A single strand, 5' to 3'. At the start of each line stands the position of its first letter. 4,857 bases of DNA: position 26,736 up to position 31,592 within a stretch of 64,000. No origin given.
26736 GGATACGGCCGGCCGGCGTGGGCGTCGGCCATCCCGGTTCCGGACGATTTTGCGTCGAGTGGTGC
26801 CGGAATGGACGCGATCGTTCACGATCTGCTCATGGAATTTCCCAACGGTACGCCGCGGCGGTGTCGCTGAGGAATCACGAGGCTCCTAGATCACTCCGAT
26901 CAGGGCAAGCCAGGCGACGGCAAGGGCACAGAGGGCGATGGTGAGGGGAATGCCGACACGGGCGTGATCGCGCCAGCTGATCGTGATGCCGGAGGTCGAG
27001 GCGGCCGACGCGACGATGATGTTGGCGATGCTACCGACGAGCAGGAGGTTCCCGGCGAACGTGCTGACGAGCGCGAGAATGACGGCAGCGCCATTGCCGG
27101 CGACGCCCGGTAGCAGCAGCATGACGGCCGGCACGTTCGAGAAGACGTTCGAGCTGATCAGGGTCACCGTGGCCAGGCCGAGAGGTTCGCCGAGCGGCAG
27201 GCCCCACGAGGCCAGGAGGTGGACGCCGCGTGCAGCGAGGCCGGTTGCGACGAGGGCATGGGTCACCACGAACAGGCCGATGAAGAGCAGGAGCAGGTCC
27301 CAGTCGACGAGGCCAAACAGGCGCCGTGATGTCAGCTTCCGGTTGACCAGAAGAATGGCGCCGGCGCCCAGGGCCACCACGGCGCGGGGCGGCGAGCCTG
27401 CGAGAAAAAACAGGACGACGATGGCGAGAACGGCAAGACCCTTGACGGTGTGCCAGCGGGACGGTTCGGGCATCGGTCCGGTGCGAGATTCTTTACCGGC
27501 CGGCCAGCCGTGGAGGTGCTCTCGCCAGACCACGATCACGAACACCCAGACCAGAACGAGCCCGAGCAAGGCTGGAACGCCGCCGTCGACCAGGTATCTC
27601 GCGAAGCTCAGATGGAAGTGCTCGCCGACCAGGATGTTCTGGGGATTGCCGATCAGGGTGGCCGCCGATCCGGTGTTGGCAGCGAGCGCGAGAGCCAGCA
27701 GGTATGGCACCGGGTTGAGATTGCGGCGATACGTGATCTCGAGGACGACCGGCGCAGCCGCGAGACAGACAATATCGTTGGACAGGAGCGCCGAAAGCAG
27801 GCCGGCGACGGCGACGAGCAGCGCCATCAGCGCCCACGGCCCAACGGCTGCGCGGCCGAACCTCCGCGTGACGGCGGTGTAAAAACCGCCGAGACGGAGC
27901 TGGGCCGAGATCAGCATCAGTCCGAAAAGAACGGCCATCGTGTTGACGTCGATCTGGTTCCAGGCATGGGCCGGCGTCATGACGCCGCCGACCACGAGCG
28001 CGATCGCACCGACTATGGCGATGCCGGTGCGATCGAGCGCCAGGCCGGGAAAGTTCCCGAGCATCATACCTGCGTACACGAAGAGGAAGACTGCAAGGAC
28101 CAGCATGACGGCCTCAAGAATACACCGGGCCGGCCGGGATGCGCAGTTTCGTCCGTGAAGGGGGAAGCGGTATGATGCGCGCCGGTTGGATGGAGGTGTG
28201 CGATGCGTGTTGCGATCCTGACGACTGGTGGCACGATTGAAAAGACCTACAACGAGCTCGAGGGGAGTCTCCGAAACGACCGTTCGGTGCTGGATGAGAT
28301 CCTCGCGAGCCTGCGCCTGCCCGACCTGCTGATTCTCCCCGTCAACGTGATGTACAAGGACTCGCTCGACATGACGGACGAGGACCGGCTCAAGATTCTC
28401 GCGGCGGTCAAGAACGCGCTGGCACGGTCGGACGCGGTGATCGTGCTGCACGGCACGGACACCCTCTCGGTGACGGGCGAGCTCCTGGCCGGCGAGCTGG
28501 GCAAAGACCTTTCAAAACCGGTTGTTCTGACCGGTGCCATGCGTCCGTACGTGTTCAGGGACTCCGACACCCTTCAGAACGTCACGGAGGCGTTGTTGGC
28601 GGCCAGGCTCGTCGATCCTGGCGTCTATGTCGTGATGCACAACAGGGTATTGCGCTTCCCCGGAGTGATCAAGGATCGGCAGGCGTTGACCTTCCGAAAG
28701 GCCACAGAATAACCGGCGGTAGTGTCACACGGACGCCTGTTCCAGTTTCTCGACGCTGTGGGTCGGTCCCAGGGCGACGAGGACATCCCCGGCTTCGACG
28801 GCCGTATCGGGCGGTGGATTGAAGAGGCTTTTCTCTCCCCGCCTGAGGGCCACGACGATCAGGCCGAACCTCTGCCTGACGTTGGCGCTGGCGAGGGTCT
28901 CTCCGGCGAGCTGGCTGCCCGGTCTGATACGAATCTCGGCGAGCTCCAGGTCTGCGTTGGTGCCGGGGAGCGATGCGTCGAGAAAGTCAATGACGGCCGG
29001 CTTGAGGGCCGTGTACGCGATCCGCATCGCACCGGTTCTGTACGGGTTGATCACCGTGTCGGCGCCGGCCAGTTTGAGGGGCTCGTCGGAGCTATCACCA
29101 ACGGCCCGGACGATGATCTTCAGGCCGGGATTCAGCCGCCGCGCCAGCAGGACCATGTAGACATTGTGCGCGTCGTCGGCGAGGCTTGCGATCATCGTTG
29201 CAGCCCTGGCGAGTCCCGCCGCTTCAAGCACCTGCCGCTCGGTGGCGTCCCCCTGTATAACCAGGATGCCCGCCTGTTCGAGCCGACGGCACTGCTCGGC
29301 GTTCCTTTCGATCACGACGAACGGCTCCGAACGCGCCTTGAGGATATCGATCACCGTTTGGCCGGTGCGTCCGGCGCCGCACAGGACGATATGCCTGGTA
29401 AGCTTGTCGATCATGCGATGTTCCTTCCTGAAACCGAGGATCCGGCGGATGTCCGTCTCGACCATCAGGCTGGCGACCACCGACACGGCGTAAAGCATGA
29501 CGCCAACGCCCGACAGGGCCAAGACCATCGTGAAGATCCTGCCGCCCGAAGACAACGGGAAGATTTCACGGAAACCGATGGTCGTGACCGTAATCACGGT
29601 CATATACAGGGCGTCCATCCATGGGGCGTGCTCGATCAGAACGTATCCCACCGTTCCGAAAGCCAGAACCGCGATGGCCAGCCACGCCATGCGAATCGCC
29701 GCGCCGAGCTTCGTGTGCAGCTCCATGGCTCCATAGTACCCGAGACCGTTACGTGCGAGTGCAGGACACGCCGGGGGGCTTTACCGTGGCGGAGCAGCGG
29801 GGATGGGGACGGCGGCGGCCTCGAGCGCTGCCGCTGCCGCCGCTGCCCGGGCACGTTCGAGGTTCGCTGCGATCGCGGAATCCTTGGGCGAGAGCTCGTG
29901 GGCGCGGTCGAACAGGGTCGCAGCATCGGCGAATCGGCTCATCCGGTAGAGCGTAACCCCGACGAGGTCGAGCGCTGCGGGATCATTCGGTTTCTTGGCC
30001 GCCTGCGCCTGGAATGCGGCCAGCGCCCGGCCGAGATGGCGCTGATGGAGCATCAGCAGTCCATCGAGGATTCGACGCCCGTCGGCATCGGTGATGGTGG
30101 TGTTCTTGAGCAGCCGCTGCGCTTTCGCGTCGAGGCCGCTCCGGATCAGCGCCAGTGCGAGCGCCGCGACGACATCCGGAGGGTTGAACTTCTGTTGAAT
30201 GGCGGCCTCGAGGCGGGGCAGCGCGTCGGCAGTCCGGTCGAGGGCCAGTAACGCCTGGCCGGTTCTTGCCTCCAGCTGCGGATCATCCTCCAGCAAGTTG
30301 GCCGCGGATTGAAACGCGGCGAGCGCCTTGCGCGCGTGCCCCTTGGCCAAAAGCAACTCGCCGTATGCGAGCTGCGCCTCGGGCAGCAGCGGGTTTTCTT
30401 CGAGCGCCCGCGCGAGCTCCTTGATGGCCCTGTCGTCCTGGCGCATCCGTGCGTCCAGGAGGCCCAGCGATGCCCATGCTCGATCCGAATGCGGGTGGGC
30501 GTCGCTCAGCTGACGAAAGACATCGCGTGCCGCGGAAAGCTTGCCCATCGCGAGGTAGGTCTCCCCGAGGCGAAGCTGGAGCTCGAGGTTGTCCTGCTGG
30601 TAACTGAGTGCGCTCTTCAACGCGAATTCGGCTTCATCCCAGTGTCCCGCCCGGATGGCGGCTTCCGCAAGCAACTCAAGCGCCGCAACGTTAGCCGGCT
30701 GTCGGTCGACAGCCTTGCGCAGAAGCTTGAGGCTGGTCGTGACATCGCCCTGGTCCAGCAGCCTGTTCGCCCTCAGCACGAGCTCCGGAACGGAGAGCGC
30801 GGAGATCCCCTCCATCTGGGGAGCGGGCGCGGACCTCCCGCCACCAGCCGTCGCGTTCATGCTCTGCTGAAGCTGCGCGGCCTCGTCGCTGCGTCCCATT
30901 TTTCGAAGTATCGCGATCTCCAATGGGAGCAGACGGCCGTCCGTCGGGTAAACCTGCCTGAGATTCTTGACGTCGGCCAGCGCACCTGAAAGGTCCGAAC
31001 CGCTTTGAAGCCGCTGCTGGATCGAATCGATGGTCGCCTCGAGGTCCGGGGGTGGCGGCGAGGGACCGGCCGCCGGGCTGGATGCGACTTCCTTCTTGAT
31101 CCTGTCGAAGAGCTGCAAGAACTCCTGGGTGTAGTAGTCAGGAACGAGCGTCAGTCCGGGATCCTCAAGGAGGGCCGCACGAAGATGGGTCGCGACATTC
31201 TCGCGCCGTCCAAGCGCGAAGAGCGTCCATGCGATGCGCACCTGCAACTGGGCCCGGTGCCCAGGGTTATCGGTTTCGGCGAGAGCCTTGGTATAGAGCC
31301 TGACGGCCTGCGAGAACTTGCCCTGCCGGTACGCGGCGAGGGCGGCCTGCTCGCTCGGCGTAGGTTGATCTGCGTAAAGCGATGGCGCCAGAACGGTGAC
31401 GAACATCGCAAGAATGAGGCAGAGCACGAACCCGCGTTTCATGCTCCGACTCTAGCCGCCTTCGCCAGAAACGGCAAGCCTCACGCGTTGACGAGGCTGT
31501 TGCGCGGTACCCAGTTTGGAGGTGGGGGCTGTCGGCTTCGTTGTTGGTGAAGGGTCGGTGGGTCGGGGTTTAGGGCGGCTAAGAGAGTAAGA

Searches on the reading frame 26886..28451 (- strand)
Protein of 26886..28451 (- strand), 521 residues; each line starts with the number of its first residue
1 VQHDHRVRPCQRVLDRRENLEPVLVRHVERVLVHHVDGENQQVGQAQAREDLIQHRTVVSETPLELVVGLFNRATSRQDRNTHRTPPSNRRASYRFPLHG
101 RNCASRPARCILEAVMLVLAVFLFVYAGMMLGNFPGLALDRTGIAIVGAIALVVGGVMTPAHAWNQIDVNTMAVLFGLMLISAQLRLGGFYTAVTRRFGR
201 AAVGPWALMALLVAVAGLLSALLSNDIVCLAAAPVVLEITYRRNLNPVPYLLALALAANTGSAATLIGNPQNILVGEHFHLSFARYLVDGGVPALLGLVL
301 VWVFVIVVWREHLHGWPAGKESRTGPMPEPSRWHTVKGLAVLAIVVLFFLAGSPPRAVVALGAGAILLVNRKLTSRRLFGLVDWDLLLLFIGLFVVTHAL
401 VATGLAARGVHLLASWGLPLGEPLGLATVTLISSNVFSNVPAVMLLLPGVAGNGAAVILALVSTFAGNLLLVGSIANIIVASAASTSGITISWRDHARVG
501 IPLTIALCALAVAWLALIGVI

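Call 68: search_protein_families(library=pfam, proteins=[window:26886-28451:-], max_evalue=0.00001)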
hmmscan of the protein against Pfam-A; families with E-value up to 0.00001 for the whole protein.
window:26886-28451:- (521 aa): 2 families
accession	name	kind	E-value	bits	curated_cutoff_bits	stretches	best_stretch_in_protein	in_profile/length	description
PF03600.22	CitMHS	-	2.5e-56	191.6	31.9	1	139-465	9-335/336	Citrate transporter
PF02040.21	ArsB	-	3.9e-09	36.8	22.2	1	119-510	1-414/423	Arsenical pump membrane protein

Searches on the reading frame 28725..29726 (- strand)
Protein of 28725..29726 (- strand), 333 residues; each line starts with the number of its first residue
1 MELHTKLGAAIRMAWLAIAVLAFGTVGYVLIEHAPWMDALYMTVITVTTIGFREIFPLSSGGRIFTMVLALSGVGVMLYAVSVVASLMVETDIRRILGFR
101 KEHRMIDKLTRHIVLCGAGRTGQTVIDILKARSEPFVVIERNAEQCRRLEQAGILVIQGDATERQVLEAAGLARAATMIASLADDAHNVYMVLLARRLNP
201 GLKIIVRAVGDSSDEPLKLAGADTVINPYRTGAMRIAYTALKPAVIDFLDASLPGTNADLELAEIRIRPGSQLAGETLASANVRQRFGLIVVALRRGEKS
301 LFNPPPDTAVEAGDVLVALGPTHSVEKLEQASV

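Call 68: search_protein_families(library=pfam, proteins=[window:28725-29726:-], max_evalue=0.00001)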
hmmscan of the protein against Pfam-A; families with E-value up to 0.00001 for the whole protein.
window:28725-29726:- (333 aa): 3 families
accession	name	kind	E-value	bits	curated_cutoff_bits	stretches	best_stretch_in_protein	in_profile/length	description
PF02254.24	TrkA_N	-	7.6e-33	113.7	23.8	1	113-228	1-116/116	TrkA-N domain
PF07885.22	Ion_trans_2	-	6.8e-17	61.6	22.5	1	16-89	2-78/79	Ion channel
PF02080.26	TrkA_C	-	1.3e-16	60.7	27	1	262-329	1-67/71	TrkA-C domain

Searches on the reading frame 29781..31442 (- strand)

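Call 69: search_protein_families(library=pfam, proteins=[window:29781-31442:-], max_evalue=0.00001)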
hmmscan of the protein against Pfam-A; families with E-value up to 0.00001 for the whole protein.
window:29781-31442:- (553 aa): 13 families
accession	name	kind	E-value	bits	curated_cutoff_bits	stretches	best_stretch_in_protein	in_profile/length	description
PF14559.12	TPR_19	-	1.6e-30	105.7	25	2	269-325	8-64/68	Tetratricopeptide repeat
PF07719.23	TPR_2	-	4.2e-22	76.8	27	0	489-521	2-34/34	Tetratricopeptide repeat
PF13428.12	TPR_14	-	1.6e-20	71.9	23.5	0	287-327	2-42/44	Tetratricopeptide repeat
PF13432.12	TPR_16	-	4.8e-20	72.1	32.7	1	224-275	3-54/65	Tetratricopeptide repeat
PF12895.13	ANAPC3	-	1.3e-12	48.2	27.2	0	223-277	28-81/82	Anaphase-promoting complex, cyclosome, subunit 3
PF23914.1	TPR_CcmH_CycH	-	1.6e-11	44.7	42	0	315-389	45-119/158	Cytochrome c-type biogenesis protein H TPR domain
PF00515.34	TPR_1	-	1.8e-11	43.8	27.8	0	34-55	8-29/34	Tetratricopeptide repeat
PF13424.12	TPR_12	-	2.1e-11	44.3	30.1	0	468-518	24-75/77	Tetratricopeptide repeat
PF13181.12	TPR_8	-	6.7e-10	38.8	25.7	0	287-312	2-27/34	Tetratricopeptide repeat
PF13414.12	TPR_11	-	1.5e-08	34.6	26.8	0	226-261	2-37/42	TPR repeat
PF13431.12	TPR_17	-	6.2e-08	32.8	24.4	0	240-272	1-33/34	Tetratricopeptide repeat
PF13176.12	TPR_7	-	1.3e-07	31.6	27.9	0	37-64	9-36/36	Tetratricopeptide repeat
PF13371.12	TPR_9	-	6.2e-06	26.6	35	0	464-529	5-61/73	Tetratricopeptide repeat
